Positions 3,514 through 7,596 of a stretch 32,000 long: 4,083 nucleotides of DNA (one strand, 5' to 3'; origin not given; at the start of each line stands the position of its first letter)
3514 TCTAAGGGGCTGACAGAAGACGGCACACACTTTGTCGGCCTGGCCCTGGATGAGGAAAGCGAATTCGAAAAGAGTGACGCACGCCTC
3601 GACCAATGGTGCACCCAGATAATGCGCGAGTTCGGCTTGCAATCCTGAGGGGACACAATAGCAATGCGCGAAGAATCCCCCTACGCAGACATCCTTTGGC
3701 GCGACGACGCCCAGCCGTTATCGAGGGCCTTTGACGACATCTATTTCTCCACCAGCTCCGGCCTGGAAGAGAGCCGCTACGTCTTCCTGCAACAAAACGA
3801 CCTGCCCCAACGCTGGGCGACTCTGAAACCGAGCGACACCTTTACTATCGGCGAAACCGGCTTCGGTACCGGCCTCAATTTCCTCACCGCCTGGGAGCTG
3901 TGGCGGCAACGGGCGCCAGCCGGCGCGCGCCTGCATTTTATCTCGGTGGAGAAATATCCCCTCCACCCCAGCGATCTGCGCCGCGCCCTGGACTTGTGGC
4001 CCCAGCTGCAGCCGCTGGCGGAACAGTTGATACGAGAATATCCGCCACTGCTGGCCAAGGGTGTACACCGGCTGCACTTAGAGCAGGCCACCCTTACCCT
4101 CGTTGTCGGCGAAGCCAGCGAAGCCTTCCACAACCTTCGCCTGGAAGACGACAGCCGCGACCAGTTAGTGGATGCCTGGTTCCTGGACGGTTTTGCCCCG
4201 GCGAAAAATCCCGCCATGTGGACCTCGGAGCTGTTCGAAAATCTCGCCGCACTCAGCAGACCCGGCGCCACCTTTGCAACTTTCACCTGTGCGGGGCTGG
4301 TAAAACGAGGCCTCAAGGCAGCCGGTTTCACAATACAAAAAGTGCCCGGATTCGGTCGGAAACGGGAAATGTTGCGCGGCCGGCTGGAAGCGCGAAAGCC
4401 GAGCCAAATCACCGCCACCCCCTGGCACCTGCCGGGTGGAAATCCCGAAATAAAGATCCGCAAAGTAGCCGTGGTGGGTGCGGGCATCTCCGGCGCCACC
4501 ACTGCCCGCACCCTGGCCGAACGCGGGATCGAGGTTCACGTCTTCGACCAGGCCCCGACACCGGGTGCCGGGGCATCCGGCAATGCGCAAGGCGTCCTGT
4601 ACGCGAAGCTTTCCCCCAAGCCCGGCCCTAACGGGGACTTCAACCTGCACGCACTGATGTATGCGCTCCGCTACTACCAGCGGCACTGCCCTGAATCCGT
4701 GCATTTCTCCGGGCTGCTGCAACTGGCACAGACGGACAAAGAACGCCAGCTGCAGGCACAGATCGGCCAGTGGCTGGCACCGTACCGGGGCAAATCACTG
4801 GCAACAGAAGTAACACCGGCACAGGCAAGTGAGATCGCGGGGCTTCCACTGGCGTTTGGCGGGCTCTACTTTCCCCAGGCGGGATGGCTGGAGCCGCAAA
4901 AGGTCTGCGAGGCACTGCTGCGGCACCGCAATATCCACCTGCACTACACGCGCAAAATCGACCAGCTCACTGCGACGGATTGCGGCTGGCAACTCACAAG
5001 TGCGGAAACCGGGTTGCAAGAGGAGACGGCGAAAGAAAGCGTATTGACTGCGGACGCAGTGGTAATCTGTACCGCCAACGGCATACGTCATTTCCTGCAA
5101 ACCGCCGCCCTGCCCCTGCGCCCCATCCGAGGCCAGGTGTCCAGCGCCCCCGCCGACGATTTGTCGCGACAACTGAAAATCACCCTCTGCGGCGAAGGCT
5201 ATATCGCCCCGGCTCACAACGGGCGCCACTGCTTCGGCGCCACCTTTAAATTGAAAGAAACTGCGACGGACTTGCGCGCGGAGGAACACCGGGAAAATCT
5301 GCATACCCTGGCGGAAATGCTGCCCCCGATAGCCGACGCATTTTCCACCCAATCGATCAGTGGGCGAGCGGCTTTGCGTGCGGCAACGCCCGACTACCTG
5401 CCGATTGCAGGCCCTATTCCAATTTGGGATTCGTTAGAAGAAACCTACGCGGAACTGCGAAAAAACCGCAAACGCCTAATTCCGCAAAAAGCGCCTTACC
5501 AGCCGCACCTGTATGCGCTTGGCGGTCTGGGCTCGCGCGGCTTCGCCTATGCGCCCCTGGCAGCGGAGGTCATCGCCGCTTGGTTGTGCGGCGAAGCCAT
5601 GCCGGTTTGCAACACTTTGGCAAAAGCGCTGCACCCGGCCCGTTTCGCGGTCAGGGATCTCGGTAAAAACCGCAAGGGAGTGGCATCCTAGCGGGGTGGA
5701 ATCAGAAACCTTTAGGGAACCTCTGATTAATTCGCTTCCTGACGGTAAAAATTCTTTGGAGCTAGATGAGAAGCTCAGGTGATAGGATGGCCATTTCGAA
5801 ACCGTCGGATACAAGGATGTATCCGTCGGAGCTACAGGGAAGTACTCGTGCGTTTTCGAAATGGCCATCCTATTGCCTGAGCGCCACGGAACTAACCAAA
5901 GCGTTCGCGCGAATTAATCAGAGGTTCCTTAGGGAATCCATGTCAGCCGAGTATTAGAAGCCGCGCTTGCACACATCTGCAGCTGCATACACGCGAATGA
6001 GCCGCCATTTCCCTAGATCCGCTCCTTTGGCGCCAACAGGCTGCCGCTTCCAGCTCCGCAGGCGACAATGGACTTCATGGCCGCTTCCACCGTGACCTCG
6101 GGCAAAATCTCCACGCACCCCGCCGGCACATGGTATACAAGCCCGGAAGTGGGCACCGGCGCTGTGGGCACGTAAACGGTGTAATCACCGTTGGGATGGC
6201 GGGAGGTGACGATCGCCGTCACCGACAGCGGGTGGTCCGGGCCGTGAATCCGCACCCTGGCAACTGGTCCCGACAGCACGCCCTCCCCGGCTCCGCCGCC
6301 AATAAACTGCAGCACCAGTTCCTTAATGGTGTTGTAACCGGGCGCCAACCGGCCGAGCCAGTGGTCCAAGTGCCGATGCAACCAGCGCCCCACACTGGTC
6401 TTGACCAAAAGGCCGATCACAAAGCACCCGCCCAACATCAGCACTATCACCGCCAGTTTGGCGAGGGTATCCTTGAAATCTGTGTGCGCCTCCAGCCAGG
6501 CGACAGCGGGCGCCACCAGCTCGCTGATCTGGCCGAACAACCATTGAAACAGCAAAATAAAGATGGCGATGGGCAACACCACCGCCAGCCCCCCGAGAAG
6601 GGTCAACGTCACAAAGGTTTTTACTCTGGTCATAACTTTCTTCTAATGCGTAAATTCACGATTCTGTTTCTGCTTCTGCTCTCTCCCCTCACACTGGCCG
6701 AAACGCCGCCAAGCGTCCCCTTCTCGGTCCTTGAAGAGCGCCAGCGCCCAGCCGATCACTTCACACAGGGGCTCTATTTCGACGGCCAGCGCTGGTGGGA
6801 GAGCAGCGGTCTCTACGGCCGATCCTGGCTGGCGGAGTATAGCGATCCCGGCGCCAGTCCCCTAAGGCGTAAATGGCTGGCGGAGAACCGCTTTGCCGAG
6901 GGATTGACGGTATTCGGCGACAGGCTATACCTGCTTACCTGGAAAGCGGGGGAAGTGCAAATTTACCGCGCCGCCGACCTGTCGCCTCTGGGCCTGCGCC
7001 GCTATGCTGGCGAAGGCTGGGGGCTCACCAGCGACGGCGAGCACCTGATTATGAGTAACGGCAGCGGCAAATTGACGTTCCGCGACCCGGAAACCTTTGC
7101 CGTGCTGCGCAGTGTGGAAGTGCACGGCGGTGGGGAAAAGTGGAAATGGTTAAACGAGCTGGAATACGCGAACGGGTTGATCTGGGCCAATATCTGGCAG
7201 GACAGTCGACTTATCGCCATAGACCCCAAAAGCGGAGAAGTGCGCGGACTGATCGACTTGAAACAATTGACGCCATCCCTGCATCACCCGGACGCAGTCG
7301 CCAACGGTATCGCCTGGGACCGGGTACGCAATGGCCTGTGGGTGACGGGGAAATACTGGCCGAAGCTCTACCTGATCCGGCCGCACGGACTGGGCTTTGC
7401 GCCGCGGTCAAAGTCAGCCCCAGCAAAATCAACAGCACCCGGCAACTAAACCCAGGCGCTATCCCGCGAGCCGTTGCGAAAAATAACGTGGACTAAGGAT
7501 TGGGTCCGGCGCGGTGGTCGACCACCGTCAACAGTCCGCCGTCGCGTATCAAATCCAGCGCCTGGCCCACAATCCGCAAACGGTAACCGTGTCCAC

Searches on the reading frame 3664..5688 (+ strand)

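Call 61: search_protein_families(library=pfam, proteins=[window:3664-5688:+], max_evalue=0.001)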
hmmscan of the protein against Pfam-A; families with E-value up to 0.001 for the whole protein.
window:3664-5688:+ (675 aa): 10 families
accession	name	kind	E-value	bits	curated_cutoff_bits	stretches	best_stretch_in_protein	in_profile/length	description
PF01266.30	DAO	-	4.8e-50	171.5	27.9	1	267-640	1-353/353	FAD dependent oxidoreductase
PF05430.17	Methyltransf_30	-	1.2e-38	132.2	22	1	113-240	1-122/124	S-adenosyl-L-methionine-dependent methyltransferase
PF13450.12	NAD_binding_8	-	7.7e-09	36.2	21.9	1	270-305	1-36/68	NAD(P)-binding Rossmann-like domain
PF00890.30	FAD_binding_2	-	2e-05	24.4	20.4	1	268-344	2-77/414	FAD binding domain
PF07992.20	Pyr_redox_2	-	0.00013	22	26.1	0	267-299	2-176/291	Pyridine nucleotide-disulphide oxidoreductase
PF01946.23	Thi4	-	0.00027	20.7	26.2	1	267-309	19-62/235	Thi4 family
PF13454.12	NAD_binding_9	-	0.00041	20.8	21.8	0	269-303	1-38/155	FAD-NAD(P)-binding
PF00070.33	Pyr_redox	-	0.00044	21.1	22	0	267-301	1-35/82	Pyridine nucleotide-disulphide oxidoreductase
PF02737.24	3HCDH_N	-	0.00056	20.3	22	0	267-299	1-33/180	3-hydroxyacyl-CoA dehydrogenase, NAD binding domain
PF01494.25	FAD_binding_3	-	0.00065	19.5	22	1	267-298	3-34/349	FAD binding domain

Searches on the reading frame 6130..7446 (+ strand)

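Call 61: search_protein_families(library=pfam, proteins=[window:6130-7446:+], max_evalue=0.001)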
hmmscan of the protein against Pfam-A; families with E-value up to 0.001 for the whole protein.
window:6130-7446:+ (439 aa): 1 family
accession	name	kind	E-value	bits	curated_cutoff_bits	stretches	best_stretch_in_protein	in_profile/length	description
PF05096.18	Glu_cyclase_2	-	7.4e-73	245.5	22.3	1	191-417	20-248/249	Glutamine cyclotransferase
